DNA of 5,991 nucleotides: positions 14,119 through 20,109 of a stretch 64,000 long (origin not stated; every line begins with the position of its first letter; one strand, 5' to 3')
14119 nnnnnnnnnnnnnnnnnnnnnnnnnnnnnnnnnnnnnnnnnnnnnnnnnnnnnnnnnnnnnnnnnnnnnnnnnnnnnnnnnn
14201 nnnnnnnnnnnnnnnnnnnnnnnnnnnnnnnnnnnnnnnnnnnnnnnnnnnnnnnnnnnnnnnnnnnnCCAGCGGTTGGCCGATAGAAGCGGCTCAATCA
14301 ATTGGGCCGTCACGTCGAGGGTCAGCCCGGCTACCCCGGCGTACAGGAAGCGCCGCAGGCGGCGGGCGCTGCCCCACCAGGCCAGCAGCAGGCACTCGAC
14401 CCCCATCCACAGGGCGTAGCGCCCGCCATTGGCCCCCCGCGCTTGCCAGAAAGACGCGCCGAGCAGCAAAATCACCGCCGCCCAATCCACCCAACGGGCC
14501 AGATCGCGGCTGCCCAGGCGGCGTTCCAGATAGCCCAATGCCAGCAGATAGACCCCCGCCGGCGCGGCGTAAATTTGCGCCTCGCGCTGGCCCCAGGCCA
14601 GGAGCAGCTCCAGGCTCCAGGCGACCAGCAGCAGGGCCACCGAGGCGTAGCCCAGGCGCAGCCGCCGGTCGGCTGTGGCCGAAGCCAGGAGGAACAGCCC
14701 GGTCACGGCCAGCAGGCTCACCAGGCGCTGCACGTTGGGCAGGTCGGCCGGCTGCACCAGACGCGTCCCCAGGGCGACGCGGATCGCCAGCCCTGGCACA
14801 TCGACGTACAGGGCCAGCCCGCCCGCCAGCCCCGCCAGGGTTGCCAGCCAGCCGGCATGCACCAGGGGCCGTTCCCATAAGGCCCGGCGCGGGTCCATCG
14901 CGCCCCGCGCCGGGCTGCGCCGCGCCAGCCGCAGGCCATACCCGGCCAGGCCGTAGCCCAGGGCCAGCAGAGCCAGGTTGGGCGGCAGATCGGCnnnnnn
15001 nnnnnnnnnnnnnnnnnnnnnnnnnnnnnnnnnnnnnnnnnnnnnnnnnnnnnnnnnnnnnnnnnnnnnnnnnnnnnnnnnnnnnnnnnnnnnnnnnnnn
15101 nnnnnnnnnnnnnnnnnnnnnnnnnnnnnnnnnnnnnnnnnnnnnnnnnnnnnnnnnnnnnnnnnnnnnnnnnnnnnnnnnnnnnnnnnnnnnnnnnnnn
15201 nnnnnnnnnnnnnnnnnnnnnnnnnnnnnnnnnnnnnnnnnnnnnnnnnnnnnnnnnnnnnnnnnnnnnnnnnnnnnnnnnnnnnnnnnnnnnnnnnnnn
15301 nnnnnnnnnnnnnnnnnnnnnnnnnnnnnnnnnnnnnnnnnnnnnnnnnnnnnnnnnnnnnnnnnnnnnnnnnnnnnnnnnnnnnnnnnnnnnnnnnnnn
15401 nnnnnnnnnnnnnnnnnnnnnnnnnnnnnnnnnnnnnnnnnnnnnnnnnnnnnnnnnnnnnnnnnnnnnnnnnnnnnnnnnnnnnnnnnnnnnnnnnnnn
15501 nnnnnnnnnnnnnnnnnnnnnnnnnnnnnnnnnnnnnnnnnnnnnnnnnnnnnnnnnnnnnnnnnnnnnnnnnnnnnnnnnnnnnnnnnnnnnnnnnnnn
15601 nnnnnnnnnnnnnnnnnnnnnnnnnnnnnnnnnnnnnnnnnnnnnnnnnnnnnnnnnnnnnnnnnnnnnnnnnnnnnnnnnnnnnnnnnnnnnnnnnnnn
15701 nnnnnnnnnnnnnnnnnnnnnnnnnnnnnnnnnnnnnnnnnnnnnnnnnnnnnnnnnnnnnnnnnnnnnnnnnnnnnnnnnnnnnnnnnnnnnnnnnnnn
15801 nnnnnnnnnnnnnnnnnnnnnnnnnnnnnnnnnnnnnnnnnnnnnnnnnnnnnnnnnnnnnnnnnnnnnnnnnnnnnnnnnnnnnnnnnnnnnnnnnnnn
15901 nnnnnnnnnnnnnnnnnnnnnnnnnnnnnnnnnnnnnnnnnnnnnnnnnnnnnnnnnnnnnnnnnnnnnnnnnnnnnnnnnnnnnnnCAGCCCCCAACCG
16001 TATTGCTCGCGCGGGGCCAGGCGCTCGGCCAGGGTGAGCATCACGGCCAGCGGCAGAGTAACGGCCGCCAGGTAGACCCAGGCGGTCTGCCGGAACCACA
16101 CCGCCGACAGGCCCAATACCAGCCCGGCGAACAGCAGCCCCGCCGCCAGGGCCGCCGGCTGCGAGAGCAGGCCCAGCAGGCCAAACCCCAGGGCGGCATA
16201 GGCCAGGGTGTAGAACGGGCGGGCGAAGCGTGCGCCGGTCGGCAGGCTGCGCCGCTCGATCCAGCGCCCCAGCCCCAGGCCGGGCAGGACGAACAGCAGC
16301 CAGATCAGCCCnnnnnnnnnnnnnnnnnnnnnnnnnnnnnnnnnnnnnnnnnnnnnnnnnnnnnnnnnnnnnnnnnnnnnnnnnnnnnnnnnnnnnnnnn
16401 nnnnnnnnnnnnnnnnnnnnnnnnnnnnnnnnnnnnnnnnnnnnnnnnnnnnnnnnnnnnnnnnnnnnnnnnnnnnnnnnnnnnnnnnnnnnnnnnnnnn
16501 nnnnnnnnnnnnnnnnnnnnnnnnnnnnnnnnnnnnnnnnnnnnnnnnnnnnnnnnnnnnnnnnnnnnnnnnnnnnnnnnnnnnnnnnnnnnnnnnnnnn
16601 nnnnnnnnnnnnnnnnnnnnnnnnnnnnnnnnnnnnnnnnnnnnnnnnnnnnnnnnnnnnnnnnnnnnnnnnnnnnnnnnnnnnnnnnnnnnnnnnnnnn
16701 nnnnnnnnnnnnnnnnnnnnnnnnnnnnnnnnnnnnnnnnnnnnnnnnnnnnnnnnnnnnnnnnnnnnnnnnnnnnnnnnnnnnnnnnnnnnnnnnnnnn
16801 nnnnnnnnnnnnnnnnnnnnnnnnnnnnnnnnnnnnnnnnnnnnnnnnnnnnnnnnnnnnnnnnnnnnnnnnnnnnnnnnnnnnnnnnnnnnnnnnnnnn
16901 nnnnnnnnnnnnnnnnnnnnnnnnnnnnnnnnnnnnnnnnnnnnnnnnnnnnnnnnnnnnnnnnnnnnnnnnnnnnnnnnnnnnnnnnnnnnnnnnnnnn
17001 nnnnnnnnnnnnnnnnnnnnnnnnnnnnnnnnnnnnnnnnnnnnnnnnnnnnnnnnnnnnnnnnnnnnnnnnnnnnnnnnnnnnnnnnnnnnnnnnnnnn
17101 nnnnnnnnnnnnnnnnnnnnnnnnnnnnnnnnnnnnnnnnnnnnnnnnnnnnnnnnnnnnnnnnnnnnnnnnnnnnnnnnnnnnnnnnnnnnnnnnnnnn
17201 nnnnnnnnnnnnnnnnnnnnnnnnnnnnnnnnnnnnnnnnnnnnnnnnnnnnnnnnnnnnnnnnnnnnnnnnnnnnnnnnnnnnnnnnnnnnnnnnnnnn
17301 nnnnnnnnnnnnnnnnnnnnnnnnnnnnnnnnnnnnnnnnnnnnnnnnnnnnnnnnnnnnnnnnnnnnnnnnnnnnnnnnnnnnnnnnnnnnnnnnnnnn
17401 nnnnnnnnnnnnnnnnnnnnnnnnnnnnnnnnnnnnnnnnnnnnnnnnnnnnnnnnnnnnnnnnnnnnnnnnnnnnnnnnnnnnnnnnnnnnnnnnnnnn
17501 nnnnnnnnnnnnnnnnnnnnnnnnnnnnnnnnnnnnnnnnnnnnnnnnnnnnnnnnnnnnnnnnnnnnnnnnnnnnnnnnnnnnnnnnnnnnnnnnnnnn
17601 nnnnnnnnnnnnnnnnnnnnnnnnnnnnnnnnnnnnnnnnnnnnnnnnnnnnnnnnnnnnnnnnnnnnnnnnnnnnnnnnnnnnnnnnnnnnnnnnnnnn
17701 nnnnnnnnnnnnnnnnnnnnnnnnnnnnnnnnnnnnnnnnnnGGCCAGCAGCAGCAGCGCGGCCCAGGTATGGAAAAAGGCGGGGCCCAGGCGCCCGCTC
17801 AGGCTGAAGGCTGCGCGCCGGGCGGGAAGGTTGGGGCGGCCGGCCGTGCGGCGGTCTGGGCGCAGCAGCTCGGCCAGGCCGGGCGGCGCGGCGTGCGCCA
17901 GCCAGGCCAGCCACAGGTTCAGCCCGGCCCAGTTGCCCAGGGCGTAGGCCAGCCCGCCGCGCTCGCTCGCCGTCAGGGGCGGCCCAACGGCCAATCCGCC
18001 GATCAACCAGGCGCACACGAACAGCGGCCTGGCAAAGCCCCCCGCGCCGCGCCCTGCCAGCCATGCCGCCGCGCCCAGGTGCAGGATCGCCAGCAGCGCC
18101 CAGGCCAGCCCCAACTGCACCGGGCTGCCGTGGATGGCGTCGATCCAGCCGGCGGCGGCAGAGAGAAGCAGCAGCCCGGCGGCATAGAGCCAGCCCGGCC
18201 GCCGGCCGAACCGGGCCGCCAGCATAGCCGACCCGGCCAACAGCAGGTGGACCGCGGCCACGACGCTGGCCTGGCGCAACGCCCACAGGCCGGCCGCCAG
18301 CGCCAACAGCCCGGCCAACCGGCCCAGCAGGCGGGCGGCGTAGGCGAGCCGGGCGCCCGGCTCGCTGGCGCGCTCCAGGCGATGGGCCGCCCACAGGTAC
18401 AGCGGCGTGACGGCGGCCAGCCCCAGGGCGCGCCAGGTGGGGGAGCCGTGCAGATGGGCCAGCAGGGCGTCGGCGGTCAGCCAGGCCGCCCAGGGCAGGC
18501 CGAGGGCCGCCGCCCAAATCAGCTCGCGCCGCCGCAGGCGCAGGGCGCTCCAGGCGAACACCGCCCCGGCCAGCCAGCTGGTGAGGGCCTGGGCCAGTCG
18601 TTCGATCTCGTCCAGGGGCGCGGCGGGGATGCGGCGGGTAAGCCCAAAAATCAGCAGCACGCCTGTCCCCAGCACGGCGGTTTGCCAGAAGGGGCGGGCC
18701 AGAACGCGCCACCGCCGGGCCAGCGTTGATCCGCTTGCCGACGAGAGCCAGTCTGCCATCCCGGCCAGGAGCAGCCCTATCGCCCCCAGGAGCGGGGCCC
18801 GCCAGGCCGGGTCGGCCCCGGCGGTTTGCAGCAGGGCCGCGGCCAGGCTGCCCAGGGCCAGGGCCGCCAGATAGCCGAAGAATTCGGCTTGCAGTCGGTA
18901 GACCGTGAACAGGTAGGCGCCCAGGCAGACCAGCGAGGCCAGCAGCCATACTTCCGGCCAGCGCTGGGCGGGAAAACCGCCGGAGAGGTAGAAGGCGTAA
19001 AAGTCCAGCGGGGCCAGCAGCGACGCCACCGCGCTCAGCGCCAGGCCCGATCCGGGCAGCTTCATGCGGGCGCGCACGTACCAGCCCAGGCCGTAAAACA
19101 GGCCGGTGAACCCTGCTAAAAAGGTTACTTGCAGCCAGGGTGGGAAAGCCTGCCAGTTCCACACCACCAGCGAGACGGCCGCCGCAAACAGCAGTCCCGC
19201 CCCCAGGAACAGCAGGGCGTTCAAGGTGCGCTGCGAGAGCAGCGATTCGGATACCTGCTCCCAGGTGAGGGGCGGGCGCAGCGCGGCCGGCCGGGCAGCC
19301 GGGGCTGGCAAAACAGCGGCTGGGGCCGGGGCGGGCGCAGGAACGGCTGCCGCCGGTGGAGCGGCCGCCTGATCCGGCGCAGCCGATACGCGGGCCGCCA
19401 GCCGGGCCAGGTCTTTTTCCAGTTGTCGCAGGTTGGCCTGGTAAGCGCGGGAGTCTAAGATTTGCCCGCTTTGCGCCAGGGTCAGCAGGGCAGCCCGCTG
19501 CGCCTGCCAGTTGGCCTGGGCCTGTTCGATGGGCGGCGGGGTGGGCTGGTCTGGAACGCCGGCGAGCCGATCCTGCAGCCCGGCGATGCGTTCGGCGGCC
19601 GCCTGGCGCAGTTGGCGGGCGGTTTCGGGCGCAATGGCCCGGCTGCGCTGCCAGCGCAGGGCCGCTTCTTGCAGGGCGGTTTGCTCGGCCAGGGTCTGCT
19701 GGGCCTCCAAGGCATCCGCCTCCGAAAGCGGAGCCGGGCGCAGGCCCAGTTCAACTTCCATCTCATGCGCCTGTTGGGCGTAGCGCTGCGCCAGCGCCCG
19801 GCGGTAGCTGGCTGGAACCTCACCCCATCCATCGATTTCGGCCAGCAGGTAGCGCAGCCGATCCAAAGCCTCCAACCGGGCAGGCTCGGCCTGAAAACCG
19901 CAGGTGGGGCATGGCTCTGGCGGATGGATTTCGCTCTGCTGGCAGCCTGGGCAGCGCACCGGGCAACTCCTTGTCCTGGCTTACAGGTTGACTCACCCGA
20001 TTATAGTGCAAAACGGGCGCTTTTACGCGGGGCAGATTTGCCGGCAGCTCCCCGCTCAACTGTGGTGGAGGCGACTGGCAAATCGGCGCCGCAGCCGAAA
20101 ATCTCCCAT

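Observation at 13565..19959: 1936-aa zinc-ribbon / coiled-coil / roughly 45-50-TM protein translationally coupled to a 195-aa anchored partner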

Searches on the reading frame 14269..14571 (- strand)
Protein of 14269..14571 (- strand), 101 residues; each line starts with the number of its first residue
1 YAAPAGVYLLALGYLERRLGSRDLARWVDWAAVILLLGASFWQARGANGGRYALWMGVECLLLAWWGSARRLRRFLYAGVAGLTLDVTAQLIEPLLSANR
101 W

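Call 62: search_protein_families(library=pfam, proteins=[window:14269-14571:-], max_evalue=10)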
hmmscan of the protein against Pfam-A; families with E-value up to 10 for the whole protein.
window:14269-14571:- (101 aa): 0 families

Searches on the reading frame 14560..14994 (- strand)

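Call 62: search_protein_families(library=pfam, proteins=[window:14560-14994:-], max_evalue=10)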
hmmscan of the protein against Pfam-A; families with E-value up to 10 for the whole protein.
window:14560-14994:- (145 aa): 1 family
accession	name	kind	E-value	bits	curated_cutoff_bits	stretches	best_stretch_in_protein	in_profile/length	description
PF04024.17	PspC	-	4.6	7.6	25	1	53-75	12-34/58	PspC domain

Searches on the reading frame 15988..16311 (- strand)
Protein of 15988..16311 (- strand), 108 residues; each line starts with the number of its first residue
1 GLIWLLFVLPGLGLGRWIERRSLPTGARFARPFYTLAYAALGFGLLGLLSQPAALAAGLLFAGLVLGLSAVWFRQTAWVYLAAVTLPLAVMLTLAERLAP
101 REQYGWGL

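Call 62: search_protein_families(library=pfam, proteins=[window:15988-16311:-], max_evalue=10)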
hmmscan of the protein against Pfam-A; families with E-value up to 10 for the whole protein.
window:15988-16311:- (108 aa): 1 family
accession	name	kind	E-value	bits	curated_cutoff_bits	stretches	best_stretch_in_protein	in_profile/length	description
PF18949.5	DUF5693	-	2.5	6.9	29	1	32-99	318-390/609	Family of unknown function (DUF5693)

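Call 67: search_solved_structures(query=A5, max_evalue=10)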
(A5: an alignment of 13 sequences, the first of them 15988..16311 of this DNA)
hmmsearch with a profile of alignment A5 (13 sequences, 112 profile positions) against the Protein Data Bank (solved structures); distinct sequences matched with E-value up to 10: 2.
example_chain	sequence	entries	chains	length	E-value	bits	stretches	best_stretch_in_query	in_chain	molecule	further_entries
8tm9_A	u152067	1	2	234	0.013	19.2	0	13-60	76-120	D_3_633_8x peptide bound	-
8tlp_A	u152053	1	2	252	0.017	18.8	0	13-60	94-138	D_3_633_8x, no peptide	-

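Call 73: search_protein_representatives(alignment_id=A5)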
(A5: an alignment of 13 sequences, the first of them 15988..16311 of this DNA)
Query: 13 sequences, 112 profile positions. Proteins with E-value up to 0.001 (for the whole library): 65; up to 1e-10: 17; up to 1e-30: 0. The best 65 are listed.
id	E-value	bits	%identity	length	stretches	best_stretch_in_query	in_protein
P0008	1.5e-28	115.7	-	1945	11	6-103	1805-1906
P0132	8.3e-25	103.6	-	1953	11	6-98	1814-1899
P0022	2.2e-20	89.4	-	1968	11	9-103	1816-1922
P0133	1.7e-19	86.5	-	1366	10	6-103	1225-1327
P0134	4.3e-19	85.2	-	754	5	6-102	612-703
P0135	8.8e-19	84.2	-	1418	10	6-103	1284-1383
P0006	1.2e-17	80.5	-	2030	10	6-102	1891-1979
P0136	6.4e-17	78.2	-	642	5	33-106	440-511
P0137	1.2e-16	77.4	-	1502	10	1-102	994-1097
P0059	3.0e-16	76.0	-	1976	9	6-99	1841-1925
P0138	4.6e-16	75.4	-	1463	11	9-98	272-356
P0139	2.7e-14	69.8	-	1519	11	5-103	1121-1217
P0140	3.8e-13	66.1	-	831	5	6-101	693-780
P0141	1.3e-12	64.4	-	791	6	3-95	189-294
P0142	6.9e-12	62.0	-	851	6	5-100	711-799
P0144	2.2e-11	60.4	-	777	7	1-97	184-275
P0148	1.3e-08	51.4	-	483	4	6-97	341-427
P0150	2.3e-08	50.7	-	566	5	6-106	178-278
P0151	2.9e-08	50.4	-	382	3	2-103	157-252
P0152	5.7e-08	49.4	-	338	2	1-111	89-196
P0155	2.2e-07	47.5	-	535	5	2-104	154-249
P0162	1.7e-06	44.7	-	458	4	2-105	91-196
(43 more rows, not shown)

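Call 74: search_protein_families(library=pfam, proteins=[P0134, P0136, P0141, P0144, P0148, P0151, P0152, P0150, P0155, P0162], max_evalue=0.01)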
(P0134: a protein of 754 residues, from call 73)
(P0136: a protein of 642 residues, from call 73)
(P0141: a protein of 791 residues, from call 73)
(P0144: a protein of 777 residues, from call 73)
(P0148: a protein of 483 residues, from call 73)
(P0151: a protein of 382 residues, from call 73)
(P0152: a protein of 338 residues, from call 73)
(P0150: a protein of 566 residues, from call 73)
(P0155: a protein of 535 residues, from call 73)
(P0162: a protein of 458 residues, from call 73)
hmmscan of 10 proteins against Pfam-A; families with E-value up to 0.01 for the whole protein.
P0134 (754 aa): 0 families

P0136 (642 aa): 0 families

P0141 (791 aa): 0 families

P0144 (777 aa): 0 families

P0148 (483 aa): 0 families

P0151 (382 aa): 0 families

P0152 (338 aa): 0 families

P0150 (566 aa): 0 families

P0155 (535 aa): 0 families

P0162 (458 aa): 0 families

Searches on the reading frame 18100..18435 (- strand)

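Call 62: search_protein_families(library=pfam, proteins=[window:18100-18435:-], max_evalue=10)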
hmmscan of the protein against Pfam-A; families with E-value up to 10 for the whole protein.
window:18100-18435:- (112 aa): 1 family
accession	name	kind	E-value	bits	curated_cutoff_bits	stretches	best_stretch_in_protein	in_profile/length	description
PF11239.13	DUF3040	-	4.3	8.1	24.7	0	28-68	41-81/84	Protein of unknown function (DUF3040)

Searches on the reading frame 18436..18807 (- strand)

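Call 62: search_protein_families(library=pfam, proteins=[window:18436-18807:-], max_evalue=10)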
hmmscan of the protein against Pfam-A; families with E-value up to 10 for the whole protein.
window:18436-18807:- (124 aa): 1 family
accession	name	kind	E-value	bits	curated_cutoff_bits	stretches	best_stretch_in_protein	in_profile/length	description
PF20135.4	DUF6525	-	3.9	7.7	23.5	1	58-93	12-47/78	Family of unknown function (DUF6525)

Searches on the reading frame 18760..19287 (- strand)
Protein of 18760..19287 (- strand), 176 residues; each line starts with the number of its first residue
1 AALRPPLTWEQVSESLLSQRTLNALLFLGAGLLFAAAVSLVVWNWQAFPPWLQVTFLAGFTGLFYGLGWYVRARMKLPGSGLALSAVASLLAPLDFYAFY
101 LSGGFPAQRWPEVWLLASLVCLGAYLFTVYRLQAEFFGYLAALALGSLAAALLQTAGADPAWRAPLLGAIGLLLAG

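Call 58: search_protein_families(library=pfam, proteins=[window:18760-19287:-], max_evalue=10)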
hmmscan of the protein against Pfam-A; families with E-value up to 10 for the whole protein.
window:18760-19287:- (176 aa): 2 families
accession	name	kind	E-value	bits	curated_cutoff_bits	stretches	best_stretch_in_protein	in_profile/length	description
PF09925.14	DUF2157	-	4.3e-09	36.7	32.4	1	19-153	32-139/146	Predicted membrane protein (DUF2157)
PF24709.1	DUF7670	-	0.012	16.4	29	2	24-76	69-117/118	Domain of unknown function (DUF7670)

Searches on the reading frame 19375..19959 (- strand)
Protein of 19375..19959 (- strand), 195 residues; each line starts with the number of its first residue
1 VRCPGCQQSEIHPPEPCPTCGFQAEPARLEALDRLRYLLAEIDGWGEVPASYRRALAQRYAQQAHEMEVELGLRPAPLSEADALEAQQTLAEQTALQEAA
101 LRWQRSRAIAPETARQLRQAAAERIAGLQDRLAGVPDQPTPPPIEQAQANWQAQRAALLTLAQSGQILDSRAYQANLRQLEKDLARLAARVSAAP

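Call 78: find_homologous_proteins(query=A6, max_evalue=0.01)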
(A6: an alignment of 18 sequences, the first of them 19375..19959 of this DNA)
Query A6 (18 sequences) (195 aa, profile of the alignment): 18 proteins with E <= 0.01 among 8000 candidates.
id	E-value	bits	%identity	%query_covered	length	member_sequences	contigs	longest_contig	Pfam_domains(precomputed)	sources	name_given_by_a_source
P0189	1.3e-58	216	31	68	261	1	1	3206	-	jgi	jgi:hypothetical protein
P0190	2.9e-56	209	36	53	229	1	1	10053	-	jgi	jgi:hypothetical protein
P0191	8.2e-55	204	35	69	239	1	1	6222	-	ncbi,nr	ncbi:MAG: hypothetical protein HYR94_07760, partial [Chloroflexi bacterium]|nr:hypothetical protein 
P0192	7.1e-52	194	32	70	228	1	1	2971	-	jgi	jgi:hypothetical protein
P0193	1.0e-50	191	31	69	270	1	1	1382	-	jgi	jgi:hypothetical protein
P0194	2.6e-49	186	30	73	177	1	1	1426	-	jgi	jgi:hypothetical protein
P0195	2.5e-48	183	31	70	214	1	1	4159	-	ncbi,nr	ncbi:MAG: hypothetical protein HC875_37660, partial [Anaerolineales bacterium]|nr:hypothetical prote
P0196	4.4e-48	182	35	53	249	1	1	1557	-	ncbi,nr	ncbi:MAG: hypothetical protein L0Y55_13570, partial [Anaerolineales bacterium]|nr:hypothetical prote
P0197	7.5e-46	175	31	82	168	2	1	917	-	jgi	jgi:hypothetical protein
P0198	1.8e-41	160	30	53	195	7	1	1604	-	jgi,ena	-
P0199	5.2e-40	156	37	68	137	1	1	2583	-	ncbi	-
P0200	4.1e-36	143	33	57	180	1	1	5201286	-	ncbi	-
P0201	5.3e-36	143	36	60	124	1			-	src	-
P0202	1.3e-30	125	33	53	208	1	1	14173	-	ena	-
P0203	1.5e-29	122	31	53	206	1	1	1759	-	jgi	jgi:hypothetical protein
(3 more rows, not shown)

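Call 94: search_solved_structures(query=A6, max_evalue=5)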
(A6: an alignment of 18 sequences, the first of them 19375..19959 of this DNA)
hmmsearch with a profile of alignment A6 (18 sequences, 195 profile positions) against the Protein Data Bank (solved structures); distinct sequences matched with E-value up to 5: 48.
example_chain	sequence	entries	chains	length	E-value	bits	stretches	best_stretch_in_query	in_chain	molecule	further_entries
2bx9_A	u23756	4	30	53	0.019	18.3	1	2-42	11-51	TRYPTOPHAN RNA-BINDING ATTENUATOR PROTEIN-INHIBITORY PROTEIN | Anti-TRAP regulator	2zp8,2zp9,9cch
9e6q_Ad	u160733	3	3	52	0.08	16.3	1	2-31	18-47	Large ribosomal subunit protein eL37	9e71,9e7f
1eum_A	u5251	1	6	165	0.14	15.5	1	85-183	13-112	FERRITIN 1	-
4reu_A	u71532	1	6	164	0.14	15.5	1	86-183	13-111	Ferritin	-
28yp_A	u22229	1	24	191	0.15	15.4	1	85-183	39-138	Bacterial non-heme ferritin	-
28yq_A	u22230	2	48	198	0.16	15.3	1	85-183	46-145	Bacterial non-heme ferritin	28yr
4ztt_A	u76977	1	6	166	0.17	15.2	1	87-183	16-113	ferritin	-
3lcz_A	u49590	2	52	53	0.23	14.8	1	2-24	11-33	Inhibitor of TRAP, regulated by T-BOX (Trp) sequence RtpA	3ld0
4xgs_A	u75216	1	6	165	0.23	14.8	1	85-183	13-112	Ferritin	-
5gpo_A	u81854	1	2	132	0.38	14.1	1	50-143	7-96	Sensor protein CzcS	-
9bye_A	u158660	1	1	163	0.4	14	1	86-183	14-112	Bacterial non-heme ferritin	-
6pln_A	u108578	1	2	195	0.41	14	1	55-86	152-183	Transcription factor E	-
9sra_Be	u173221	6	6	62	0.46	13.8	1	2-24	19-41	Large ribosomal subunit protein eL37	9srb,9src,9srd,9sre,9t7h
9l94_S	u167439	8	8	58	0.63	13.4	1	2-23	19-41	Large ribosomal subunit protein eL37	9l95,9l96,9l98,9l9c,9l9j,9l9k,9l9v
8hku_L37E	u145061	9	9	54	0.69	13.2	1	2-30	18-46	50S ribosomal protein L37e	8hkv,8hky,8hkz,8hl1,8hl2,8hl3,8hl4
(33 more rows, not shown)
